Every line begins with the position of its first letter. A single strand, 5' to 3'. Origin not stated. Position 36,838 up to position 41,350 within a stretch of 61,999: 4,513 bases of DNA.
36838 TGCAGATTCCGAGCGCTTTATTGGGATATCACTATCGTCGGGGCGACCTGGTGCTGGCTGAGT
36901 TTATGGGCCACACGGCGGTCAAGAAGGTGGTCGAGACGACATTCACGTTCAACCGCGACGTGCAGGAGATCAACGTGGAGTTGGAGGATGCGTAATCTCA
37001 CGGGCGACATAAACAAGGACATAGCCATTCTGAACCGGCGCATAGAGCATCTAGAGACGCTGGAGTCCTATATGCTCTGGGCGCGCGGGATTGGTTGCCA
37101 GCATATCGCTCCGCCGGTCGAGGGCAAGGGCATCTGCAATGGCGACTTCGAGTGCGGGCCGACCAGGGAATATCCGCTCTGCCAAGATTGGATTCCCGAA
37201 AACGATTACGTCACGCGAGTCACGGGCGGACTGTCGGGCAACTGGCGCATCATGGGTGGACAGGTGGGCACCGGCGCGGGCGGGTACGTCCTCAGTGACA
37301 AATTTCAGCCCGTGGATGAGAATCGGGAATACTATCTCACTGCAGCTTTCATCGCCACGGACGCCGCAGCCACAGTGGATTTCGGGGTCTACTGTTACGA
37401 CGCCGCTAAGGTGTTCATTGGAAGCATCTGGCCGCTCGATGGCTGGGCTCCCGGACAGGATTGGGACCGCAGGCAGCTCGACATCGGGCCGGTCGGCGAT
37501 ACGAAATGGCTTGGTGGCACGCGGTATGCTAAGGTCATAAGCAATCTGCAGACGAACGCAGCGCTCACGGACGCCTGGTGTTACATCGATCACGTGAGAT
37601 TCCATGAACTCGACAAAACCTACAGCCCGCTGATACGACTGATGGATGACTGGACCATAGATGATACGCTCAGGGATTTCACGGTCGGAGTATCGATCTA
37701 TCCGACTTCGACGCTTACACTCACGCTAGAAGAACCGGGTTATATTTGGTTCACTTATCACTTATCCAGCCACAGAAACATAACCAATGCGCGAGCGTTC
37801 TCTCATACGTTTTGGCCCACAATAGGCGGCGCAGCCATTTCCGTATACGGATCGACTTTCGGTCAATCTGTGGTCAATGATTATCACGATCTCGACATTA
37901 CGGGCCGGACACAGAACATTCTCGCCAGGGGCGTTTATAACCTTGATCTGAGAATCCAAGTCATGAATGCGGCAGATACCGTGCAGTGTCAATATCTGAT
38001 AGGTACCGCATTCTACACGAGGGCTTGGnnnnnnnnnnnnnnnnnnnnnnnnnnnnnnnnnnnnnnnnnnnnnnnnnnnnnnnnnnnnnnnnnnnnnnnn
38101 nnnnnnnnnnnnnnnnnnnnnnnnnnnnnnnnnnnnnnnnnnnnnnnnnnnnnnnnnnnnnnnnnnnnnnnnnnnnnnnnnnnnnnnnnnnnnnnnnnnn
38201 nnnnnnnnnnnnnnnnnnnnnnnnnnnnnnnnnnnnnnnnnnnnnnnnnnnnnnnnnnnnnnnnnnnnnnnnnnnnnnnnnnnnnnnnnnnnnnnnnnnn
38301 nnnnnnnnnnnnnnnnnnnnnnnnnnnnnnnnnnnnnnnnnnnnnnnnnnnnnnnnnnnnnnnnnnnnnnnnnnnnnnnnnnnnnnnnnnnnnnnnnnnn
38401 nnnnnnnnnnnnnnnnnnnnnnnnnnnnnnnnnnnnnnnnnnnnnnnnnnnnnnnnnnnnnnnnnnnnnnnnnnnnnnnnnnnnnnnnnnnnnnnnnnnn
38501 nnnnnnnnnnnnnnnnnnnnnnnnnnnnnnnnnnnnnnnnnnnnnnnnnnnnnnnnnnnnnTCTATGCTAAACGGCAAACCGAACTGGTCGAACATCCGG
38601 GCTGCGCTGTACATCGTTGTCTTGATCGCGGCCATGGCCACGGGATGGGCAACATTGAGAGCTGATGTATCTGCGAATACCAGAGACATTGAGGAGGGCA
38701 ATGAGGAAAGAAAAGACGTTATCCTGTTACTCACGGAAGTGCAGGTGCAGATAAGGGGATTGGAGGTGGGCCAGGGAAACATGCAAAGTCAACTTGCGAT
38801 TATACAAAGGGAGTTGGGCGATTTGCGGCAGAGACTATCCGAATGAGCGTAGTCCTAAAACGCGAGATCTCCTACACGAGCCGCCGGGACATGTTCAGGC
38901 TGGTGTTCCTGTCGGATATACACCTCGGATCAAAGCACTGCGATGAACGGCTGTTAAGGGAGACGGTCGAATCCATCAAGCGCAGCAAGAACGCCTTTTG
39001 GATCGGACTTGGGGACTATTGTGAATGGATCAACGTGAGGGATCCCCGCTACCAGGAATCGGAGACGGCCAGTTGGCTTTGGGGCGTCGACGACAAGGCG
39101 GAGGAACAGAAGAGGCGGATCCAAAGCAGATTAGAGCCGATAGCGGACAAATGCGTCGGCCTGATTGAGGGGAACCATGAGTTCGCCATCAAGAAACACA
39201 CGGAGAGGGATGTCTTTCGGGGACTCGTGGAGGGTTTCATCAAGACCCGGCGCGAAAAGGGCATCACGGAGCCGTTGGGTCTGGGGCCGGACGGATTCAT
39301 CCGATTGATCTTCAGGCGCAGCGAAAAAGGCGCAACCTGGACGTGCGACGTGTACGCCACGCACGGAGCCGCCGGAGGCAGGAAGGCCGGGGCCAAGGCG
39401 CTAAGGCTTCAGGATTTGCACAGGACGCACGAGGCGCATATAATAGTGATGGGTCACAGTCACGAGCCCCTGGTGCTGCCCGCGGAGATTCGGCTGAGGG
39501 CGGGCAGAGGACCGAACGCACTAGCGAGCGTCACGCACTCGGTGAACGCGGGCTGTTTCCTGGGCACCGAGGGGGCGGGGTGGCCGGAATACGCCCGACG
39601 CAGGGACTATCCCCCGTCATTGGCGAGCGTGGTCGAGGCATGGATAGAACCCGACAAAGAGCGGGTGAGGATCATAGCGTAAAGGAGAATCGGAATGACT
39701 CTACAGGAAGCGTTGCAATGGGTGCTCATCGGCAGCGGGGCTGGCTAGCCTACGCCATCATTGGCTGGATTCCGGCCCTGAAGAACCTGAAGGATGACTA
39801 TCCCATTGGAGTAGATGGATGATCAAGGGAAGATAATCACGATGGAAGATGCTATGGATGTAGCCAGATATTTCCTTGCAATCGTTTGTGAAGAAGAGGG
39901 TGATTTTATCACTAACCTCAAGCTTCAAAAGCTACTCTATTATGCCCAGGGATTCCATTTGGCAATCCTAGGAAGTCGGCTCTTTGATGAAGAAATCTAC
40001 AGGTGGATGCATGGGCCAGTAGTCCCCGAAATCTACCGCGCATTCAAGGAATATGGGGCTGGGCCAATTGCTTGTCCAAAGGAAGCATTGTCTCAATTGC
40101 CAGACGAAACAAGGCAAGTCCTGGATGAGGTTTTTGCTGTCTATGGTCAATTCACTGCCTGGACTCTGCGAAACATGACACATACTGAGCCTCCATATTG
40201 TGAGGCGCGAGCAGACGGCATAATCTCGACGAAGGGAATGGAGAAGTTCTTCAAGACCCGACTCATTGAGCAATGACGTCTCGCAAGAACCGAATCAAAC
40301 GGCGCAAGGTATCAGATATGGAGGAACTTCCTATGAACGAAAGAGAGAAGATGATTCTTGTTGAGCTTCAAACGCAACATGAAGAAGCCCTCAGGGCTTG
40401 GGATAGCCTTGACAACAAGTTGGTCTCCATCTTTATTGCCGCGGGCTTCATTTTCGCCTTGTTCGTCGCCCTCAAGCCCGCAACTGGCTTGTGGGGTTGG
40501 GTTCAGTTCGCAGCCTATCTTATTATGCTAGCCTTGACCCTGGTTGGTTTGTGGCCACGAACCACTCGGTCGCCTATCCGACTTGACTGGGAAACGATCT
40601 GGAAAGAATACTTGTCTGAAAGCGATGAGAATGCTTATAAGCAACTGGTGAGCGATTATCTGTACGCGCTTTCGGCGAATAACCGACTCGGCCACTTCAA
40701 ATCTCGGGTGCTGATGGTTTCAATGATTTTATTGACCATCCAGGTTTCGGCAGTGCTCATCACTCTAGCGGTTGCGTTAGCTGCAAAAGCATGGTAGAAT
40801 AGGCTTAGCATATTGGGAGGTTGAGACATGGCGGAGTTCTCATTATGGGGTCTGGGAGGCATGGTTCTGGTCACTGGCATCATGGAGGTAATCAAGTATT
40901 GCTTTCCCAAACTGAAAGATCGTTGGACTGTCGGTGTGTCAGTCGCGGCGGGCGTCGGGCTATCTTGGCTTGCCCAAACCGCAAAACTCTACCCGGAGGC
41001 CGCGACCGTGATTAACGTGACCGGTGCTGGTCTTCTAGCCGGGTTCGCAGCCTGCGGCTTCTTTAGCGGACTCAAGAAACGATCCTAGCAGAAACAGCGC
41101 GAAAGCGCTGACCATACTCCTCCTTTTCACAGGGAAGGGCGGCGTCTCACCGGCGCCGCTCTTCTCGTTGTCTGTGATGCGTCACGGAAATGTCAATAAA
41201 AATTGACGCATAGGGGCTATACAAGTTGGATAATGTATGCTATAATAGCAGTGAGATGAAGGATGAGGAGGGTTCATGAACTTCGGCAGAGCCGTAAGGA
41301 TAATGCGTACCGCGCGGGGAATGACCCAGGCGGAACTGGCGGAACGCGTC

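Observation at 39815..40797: A Panacea (DUF4065)-like gene translationally coupled to a 3-TM protein, a candidate toxin-antitoxin-like or abortive module carried by a phage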

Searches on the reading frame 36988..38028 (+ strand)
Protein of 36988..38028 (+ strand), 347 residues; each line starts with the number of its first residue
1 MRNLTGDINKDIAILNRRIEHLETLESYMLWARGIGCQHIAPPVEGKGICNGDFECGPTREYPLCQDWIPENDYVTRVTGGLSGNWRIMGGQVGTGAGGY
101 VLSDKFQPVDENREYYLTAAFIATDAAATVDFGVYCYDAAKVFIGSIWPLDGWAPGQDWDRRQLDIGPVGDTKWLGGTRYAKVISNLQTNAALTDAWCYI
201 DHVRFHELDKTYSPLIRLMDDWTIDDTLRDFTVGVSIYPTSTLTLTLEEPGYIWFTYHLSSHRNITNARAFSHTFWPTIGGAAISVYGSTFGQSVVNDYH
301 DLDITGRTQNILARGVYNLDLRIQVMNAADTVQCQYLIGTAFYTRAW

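Call 3: search_protein_families(library=pfam, proteins=[window:36988-38028:+], max_evalue=0.1)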
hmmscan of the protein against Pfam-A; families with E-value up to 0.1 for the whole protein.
window:36988-38028:+ (347 aa): 0 families

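Call 5: search_protein_families(library=phrogs, proteins=[window:36988-38028:+], max_evalue=0.01)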
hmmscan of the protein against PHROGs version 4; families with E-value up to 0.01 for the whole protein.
window:36988-38028:+ (347 aa): 1 family
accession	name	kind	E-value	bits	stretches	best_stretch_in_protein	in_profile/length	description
phrog_5499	-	moron, auxiliary metabolic gene and host takeover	0.0043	13.7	1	73-157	2678-2761/5292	host range and adsorption protein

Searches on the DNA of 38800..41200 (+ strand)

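Call 7: search_dna_similar(query=window:38800-41200:+, collection=phages, mode=distant)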
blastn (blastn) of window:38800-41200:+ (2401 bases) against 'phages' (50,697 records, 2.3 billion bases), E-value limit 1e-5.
Records with a match: 2; places in all: 2; records where one place covers at least 80% of the query: 0.
Best place of each record, by identity: 60-80% 2.
By first word of the organism name: Escherichia 2.
By host as written in the record: Escherichia coli 1; Escherichia coli K88 cvcc83902 1.
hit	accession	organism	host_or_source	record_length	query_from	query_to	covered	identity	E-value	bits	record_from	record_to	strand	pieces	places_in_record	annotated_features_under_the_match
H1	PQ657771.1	Escherichia phage EC.P3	Escherichia coli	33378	1090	1239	6%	69.3%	2e-7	64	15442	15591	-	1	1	hypothetical protein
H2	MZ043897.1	Escherichia phage E212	Escherichia coli K88 cvcc83902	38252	1090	1239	6%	69.3%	2e-7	64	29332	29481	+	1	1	hypothetical protein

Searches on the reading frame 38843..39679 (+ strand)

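Call 3: search_protein_families(library=pfam, proteins=[window:38843-39679:+], max_evalue=0.1)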
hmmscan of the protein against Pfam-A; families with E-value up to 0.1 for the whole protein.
window:38843-39679:+ (279 aa): 2 families
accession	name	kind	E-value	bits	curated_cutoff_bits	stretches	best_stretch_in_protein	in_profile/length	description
PF00149.33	Metallophos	-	3.5e-06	28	21.5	1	18-209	1-191/191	Calcineurin-like phosphoesterase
PF12850.12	Metallophos_2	-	0.00074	20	27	0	170-211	84-121/154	Calcineurin-like phosphoesterase superfamily domain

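Call 4: search_protein_families(library=padloc, proteins=[window:38843-39679:+], max_evalue=0.1)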
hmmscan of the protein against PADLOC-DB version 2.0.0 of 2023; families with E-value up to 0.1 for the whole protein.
window:38843-39679:+ (279 aa): 0 families

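Call 5: search_protein_families(library=phrogs, proteins=[window:38843-39679:+], max_evalue=0.01)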
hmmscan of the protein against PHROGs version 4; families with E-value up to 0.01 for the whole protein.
window:38843-39679:+ (279 aa): 3 families
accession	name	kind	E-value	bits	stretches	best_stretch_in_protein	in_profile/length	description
phrog_7339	-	DNA, RNA and nucleotide metabolism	1.3e-20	74.9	1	13-209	25-201/263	DNA repair exonuclease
phrog_1649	-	other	1.2e-05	25.2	1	9-121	27-112/308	metallo-phosphoesterase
phrog_221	-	other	0.00019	21.7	1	14-211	108-291/367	metallo-phosphoesterase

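Call 8: search_protein_families(library=ncbifam, proteins=[window:38843-39679:+], max_evalue=0.1)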
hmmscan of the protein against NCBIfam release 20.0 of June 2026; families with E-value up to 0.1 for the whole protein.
window:38843-39679:+ (279 aa): 3 families
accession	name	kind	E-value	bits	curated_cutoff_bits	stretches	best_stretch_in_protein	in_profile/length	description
NF003743.0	PRK05340.1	equivalog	0.005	16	134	0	20-119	4-88/242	UDP-2,3-diacylglucosamine diphosphatase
NF003118.0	PRK04036.1-3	equivalog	0.011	14.7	445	1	11-50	219-258/481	DNA-directed DNA polymerase II small subunit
TIGR01854.1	lipid_A_lpxH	equivalog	0.092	12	190.35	0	80-119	44-85/231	UDP-2,3-diacylglucosamine diphosphatase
